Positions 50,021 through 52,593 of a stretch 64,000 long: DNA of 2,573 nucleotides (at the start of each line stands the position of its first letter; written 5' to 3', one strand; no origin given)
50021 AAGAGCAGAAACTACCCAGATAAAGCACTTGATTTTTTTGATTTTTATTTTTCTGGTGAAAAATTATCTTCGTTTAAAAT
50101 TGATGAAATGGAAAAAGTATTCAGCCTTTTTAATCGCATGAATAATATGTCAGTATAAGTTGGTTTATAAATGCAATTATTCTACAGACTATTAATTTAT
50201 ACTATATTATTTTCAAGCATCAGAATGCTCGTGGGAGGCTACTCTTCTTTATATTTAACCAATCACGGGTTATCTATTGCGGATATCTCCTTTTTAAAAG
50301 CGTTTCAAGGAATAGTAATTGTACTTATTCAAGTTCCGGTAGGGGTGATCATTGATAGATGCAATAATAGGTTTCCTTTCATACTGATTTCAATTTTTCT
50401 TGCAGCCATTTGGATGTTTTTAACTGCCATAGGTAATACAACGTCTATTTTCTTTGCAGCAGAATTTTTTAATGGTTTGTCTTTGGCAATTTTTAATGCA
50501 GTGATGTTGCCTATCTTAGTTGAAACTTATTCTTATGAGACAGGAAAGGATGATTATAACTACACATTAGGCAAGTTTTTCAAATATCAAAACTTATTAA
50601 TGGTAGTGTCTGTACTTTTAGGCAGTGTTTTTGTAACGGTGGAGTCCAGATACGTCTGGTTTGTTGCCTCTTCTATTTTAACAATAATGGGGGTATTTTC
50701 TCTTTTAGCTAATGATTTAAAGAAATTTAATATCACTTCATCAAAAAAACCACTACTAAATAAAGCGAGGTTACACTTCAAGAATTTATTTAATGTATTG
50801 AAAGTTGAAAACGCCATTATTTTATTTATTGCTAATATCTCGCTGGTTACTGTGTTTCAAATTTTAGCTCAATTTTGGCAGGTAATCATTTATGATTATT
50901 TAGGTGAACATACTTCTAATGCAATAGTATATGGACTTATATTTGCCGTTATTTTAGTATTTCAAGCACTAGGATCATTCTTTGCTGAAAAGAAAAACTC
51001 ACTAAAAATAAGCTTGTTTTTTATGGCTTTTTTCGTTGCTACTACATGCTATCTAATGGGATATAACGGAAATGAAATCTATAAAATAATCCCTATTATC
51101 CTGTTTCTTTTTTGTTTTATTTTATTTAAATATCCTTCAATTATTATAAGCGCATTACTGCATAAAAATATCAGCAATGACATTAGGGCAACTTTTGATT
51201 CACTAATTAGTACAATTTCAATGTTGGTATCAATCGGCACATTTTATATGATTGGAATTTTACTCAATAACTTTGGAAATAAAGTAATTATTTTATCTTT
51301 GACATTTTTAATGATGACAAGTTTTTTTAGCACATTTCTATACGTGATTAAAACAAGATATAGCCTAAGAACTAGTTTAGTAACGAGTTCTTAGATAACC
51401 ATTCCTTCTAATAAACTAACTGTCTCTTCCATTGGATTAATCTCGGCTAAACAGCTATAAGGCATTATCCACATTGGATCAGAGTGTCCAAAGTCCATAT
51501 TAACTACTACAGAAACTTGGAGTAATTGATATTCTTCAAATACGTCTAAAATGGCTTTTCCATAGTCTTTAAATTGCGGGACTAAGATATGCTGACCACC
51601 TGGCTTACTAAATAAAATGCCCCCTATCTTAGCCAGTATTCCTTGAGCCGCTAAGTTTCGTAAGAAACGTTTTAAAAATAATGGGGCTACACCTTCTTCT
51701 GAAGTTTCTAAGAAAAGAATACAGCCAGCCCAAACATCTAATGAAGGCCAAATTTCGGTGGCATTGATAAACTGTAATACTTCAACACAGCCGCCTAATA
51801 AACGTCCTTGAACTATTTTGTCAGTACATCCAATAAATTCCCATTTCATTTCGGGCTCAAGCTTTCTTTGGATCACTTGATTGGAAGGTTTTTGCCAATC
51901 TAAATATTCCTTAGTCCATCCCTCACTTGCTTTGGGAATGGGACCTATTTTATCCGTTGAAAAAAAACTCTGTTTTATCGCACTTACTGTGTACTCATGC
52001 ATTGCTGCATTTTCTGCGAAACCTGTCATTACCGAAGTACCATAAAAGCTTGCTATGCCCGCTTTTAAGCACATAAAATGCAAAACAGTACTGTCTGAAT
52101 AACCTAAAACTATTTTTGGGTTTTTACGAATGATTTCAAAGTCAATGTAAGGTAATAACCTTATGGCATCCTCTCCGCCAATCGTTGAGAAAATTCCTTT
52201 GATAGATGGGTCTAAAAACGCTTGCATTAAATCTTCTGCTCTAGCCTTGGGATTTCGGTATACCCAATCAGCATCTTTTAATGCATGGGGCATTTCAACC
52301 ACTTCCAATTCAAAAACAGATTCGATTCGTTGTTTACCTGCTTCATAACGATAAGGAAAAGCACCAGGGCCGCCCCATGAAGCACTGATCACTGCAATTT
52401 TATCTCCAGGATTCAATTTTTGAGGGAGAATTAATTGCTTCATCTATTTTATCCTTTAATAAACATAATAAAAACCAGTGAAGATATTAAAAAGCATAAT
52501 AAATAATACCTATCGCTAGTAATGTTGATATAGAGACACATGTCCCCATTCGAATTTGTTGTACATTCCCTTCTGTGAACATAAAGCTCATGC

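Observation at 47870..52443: E1-like peptide-modification cluster with microcin C / pantocin gene logic but a precursor that fits neither class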

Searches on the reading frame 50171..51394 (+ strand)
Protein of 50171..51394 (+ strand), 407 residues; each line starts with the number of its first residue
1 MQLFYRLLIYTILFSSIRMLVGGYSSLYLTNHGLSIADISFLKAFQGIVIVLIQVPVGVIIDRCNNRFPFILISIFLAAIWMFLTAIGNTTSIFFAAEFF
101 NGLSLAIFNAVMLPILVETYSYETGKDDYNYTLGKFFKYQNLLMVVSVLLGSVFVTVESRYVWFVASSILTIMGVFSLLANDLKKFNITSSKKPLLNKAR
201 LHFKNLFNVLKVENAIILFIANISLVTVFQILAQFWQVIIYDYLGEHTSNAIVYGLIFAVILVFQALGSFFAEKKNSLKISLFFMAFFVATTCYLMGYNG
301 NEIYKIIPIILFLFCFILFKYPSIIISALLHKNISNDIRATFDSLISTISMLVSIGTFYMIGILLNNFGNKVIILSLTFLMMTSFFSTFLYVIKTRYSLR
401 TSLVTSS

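Call 3: search_protein_families(library=pfam, proteins=[window:50171-51394:+], max_evalue=0.1)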
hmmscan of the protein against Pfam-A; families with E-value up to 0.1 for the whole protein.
window:50171-51394:+ (407 aa): 1 family
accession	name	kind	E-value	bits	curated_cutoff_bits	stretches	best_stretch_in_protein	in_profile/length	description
PF07690.21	MFS_1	-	7.9e-17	61.6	33.4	1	8-335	3-324/347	Major Facilitator Superfamily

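Call 4: search_protein_families(library=ncbifam, proteins=[window:50171-51394:+], max_evalue=0.1)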
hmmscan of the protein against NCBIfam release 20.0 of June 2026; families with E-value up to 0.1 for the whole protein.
window:50171-51394:+ (407 aa): 0 families

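Call 103: search_protein_families(library=padloc, proteins=[window:50171-51394:+], max_evalue=0.001)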
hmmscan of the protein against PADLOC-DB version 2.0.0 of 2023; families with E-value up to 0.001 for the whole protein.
window:50171-51394:+ (407 aa): 0 families

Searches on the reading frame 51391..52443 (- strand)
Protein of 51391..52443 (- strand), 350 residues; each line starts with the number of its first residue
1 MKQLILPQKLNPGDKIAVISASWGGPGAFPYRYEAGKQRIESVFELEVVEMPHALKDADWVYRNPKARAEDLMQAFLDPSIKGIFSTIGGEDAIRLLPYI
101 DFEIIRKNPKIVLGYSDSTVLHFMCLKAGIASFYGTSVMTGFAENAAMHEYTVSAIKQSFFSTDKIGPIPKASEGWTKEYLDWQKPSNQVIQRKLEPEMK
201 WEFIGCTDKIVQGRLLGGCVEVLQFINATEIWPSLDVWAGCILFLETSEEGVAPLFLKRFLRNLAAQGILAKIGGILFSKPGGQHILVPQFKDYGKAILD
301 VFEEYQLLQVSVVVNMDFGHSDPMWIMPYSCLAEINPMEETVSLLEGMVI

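Call 3: search_protein_families(library=pfam, proteins=[window:51391-52443:-], max_evalue=0.1)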
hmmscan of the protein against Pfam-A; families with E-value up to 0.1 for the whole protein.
window:51391-52443:- (350 aa): 2 families
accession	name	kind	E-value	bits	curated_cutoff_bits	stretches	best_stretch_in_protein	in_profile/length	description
PF02016.21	Peptidase_S66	-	8.7e-32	110.3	25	1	16-135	1-121/121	LD-carboxypeptidase N-terminal domain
PF17676.7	Peptidase_S66C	-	3.5e-21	76.5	23.7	1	212-335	1-120/120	LD-carboxypeptidase C-terminal domain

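Call 4: search_protein_families(library=ncbifam, proteins=[window:51391-52443:-], max_evalue=0.1)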
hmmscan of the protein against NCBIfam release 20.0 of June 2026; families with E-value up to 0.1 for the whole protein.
window:51391-52443:- (350 aa): 1 family
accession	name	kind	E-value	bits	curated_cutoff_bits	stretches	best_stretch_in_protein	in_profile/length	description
NF008424.0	PRK11253.1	equivalog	8.5e-12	44.7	378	1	67-344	55-298/308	muramoyltetrapeptide carboxypeptidase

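Call 39: search_solved_structures(query=window:51391-52443:-, max_evalue=0.001, show_alignments=2)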
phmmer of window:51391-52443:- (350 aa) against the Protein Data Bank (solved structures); distinct sequences matched with E-value up to 0.001: 25.
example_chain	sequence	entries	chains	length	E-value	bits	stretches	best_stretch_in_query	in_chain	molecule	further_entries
5f9m_A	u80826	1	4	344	1.4e-100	340.5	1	3-347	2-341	MccC family protein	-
5f5x_A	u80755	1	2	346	1.6e-99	337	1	3-347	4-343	MccC family protein Ba3275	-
5f1y_A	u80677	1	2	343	2.2e-99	336.5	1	4-347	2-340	MccC family protein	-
5jyb_A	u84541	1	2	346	2.1e-98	333.3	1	3-347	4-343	MccC family protein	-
4e94_A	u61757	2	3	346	6.3e-41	144.2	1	17-342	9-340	MccC family protein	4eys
3gjz_A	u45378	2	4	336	5e-30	108.4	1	5-347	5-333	Microcin immunity protein MccF | Microcin C7 self-immunity protein mccF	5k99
3u1b_A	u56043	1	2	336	5.1e-30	108.4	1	5-347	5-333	Microcin immunity protein MccF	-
3t5m_A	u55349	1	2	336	1.3e-29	107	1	5-347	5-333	Microcin immunity protein MccF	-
3tyx_A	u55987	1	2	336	2.5e-29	106.1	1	5-347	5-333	Microcin immunity protein MccF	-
4jvo_A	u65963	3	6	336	3.1e-28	102.5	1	5-347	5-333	Microcin immunity protein MccF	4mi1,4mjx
3sr3_A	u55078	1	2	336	3.6e-28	102.3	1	5-347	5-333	Microcin immunity protein MccF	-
4e5s_A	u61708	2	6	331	1e-25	94.2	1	5-343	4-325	MccFlike protein (BA_5613) | LD-carboxypeptidase family protein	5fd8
5usd_A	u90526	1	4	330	1.2e-25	94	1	5-343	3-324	Peptidase S66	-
3tlb_A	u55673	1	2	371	8.8e-25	91.1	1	65-344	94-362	MccF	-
3tla_A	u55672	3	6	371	8.8e-25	91.1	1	65-344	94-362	MccF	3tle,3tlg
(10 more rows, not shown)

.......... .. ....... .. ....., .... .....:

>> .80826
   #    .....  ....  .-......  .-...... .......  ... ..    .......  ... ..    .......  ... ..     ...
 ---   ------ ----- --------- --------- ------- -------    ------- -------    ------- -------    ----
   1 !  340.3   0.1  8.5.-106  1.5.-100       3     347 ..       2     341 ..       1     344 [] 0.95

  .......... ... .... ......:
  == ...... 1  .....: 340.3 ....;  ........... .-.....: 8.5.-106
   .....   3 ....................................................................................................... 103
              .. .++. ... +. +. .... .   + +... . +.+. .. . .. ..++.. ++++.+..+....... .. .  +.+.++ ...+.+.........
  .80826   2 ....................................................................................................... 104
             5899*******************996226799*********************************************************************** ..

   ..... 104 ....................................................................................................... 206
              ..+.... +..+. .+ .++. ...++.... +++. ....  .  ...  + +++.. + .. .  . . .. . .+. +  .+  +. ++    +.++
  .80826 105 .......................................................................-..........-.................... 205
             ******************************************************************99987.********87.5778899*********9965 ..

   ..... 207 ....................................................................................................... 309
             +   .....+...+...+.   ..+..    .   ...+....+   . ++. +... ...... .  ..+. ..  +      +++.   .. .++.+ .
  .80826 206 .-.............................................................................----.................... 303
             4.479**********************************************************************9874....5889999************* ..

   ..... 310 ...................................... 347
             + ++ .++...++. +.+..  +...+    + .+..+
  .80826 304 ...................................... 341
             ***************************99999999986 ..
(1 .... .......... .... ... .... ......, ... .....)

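Call 103: search_protein_families(library=padloc, proteins=[window:51391-52443:-], max_evalue=0.001)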
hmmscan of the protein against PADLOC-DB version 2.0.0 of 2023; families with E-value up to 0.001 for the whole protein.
window:51391-52443:- (350 aa): 0 families
